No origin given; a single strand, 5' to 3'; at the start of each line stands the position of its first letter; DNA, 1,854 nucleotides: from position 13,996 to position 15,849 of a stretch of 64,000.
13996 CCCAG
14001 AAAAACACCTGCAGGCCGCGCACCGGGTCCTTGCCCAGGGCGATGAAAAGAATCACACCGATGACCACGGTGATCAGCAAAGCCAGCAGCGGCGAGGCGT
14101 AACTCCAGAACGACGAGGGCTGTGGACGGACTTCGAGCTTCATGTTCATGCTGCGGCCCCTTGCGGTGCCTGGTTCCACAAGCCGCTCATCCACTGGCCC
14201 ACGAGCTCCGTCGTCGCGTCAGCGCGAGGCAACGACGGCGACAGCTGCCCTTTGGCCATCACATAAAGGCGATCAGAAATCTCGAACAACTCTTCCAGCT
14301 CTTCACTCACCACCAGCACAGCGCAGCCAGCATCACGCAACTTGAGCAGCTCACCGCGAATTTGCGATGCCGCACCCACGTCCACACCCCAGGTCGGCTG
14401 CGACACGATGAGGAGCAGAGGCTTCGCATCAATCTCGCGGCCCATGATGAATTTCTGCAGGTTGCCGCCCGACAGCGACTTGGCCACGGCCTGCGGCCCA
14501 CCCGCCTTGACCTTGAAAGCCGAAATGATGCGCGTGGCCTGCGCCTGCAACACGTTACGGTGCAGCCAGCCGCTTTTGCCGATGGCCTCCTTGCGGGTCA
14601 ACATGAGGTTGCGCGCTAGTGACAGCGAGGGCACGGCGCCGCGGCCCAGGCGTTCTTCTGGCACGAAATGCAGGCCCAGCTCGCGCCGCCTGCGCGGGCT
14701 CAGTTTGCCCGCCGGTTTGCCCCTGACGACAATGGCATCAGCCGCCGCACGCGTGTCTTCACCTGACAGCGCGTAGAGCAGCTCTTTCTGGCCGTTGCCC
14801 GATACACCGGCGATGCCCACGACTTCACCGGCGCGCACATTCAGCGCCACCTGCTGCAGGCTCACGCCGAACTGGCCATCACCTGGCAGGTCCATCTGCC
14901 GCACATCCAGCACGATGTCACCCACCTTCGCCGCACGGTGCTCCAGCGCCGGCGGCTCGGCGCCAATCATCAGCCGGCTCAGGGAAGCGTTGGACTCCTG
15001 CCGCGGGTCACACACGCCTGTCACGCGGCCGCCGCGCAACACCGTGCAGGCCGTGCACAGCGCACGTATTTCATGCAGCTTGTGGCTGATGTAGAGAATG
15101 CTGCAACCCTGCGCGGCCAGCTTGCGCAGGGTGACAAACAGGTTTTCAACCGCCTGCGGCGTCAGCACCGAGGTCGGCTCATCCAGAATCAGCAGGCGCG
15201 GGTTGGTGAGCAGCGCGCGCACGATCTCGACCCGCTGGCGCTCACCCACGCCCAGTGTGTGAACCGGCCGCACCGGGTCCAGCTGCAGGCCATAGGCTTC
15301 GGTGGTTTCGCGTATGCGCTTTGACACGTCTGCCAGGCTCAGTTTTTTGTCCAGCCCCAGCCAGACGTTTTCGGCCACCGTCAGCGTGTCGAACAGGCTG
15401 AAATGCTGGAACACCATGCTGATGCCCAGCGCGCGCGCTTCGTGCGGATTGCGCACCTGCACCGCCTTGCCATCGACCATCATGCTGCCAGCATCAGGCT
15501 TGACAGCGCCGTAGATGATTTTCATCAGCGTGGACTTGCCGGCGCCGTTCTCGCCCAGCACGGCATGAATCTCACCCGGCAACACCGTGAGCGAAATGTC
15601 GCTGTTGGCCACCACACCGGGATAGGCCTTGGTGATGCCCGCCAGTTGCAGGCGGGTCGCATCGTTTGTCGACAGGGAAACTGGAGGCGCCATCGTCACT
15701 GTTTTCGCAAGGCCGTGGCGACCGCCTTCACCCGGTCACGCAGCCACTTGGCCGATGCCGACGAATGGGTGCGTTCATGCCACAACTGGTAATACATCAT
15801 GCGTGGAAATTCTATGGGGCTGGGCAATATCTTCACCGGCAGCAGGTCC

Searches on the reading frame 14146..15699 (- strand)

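Call 35: search_protein_families(library=pfam, proteins=[window:14146-15699:-], max_evalue=0.00001)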
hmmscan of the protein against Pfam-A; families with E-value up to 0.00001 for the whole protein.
window:14146-15699:- (517 aa): 2 families
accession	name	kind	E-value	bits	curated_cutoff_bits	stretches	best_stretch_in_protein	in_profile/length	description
PF00005.33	ABC_tran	-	4.1e-45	154.2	25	2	34-177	3-137/137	ABC transporter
PF13304.12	AAA_21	-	8.4e-07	29.8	27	0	44-63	1-20/304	AAA domain, putative AbiEii toxin, Type IV TA system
